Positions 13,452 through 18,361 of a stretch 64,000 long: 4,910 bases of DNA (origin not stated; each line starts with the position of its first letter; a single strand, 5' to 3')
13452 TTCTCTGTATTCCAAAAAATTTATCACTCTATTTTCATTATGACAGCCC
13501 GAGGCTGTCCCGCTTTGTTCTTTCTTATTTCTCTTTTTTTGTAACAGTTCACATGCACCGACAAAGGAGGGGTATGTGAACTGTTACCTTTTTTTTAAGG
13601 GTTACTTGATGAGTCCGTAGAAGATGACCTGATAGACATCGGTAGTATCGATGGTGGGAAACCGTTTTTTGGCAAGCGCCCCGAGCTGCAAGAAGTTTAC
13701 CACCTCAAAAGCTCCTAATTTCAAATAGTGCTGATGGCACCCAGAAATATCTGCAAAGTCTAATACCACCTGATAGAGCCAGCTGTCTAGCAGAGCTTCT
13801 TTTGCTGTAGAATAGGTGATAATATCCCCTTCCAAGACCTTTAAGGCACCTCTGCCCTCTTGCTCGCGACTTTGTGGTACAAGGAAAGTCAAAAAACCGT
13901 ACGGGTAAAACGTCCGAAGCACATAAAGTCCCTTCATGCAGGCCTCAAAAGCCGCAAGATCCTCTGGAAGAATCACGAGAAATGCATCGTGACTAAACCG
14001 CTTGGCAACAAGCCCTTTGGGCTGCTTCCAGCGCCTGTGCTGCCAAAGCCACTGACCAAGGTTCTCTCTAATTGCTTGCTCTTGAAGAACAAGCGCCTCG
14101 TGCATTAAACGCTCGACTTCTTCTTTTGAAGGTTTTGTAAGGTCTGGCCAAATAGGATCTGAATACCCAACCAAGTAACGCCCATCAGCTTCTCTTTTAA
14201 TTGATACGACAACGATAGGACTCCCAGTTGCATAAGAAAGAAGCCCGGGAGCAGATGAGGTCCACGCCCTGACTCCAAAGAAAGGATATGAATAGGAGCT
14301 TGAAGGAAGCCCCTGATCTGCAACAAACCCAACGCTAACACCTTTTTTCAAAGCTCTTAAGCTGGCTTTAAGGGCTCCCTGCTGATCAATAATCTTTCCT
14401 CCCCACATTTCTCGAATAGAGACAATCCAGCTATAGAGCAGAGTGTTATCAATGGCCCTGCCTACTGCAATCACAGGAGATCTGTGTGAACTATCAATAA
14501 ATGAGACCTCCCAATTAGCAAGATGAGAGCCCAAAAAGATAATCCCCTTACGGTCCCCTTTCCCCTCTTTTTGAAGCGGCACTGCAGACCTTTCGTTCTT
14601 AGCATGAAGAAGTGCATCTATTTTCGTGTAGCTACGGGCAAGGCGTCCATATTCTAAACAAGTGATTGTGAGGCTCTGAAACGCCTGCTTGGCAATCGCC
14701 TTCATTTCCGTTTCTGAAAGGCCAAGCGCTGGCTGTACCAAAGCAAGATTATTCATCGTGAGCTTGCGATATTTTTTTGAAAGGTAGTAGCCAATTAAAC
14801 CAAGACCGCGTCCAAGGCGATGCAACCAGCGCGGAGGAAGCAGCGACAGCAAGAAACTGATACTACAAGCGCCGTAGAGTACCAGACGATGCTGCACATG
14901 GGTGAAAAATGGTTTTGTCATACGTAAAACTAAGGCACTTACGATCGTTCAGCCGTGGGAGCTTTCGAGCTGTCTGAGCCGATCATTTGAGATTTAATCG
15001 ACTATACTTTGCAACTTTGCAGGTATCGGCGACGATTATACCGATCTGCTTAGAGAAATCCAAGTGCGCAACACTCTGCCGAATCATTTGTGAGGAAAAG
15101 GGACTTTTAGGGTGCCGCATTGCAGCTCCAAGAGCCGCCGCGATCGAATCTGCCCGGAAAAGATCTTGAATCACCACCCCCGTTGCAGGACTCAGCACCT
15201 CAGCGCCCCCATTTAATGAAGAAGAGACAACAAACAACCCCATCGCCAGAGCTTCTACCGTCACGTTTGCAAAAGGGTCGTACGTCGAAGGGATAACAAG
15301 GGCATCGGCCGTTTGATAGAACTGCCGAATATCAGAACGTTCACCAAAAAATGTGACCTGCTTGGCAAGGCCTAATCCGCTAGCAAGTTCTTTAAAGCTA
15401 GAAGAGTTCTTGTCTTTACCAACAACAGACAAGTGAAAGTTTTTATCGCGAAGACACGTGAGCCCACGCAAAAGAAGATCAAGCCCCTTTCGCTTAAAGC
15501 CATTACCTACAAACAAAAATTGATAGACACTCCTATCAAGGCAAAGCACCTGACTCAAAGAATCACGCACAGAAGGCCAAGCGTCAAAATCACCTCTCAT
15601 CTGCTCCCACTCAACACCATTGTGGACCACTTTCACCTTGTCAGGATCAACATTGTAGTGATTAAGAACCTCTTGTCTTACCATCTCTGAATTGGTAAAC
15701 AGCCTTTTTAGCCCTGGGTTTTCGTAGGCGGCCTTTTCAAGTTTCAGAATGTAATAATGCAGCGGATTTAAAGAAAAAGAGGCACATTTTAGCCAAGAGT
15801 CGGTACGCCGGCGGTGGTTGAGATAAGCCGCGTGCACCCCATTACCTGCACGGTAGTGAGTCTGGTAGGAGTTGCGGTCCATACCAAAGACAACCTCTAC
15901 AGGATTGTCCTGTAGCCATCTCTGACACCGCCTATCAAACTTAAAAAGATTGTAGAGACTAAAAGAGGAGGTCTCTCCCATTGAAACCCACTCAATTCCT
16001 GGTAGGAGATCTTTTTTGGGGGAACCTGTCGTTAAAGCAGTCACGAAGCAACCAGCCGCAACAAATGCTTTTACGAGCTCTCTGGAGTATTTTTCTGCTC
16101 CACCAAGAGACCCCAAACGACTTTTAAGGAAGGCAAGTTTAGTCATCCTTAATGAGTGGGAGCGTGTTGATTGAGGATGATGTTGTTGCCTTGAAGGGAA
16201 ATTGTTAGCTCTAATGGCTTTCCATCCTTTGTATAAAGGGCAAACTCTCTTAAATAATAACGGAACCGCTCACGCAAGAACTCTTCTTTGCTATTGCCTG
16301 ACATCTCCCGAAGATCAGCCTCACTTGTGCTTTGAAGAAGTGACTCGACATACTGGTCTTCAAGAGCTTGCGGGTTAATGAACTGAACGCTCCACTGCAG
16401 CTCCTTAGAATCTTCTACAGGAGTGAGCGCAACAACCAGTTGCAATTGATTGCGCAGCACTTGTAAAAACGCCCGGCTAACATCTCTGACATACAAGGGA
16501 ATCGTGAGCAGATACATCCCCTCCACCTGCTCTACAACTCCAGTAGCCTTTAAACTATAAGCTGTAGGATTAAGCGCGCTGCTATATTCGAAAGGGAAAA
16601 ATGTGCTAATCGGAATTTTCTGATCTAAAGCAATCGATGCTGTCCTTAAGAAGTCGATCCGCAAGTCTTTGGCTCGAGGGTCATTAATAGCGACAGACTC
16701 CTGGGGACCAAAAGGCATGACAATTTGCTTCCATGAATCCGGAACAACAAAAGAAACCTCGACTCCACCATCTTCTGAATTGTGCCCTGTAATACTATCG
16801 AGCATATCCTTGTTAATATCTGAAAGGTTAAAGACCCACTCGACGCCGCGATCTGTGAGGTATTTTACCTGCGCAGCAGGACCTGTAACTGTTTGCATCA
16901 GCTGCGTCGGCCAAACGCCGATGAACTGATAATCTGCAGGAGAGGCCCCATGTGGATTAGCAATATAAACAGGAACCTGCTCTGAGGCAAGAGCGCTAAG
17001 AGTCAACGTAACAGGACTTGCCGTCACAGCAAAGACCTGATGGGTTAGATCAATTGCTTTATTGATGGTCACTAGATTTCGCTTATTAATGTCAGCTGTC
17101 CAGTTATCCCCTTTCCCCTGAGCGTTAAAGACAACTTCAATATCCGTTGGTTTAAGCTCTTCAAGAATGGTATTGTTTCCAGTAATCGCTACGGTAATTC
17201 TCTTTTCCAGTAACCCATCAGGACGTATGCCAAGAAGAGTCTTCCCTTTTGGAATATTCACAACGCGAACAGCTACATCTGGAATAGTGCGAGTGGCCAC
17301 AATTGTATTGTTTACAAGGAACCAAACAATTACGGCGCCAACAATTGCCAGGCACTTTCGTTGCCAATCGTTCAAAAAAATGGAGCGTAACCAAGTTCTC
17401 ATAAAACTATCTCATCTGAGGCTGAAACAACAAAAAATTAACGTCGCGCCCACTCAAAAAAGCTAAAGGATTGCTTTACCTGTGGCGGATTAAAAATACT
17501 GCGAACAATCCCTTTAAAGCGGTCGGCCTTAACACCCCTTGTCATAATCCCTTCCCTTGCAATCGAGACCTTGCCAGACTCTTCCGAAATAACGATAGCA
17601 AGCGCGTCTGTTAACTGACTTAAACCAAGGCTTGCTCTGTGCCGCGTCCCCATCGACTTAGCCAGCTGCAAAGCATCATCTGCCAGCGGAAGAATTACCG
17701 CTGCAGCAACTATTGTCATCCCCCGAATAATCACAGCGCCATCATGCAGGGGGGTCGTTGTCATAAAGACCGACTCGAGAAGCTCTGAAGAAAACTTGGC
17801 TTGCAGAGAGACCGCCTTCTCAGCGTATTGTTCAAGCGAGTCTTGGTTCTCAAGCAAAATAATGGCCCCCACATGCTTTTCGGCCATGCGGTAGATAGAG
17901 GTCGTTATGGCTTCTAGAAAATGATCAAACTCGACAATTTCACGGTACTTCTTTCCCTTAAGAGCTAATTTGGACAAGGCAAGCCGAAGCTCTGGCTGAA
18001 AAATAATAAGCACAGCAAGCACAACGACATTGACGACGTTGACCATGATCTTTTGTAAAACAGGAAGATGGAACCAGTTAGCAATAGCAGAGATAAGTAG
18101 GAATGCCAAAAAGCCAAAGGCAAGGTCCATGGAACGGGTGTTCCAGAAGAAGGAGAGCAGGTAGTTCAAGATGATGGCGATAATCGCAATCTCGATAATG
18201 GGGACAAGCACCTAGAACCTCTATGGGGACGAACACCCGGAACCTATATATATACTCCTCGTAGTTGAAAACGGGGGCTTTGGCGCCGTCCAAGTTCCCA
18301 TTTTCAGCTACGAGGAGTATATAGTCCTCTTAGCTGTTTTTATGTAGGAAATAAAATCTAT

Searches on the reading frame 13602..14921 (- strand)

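Call 49: search_protein_families(library=pfam, proteins=[window:13602-14921:-], max_evalue=0.00001)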
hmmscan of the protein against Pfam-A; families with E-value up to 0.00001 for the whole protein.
window:13602-14921:- (439 aa): 1 family
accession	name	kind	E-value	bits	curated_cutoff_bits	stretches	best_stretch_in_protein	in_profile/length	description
PF03279.18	Lip_A_acyltrans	-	1.1e-40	140.2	22.3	1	20-299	21-294/295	Bacterial lipid A biosynthesis acyltransferase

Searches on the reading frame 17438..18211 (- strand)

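Call 49: search_protein_families(library=pfam, proteins=[window:17438-18211:-], max_evalue=0.00001)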
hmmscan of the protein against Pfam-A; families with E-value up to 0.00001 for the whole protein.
window:17438-18211:- (257 aa): 2 families
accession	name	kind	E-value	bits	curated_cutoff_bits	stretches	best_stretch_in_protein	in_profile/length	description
PF02457.21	DAC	-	6.1e-38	129.5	27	1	105-221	3-117/119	DisA bacterial checkpoint controller nucleotide-binding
PF19293.4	CdaA_N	-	6.4e-06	26.7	23.8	0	5-74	10-80/81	CdaA N-terminal transmembrane domain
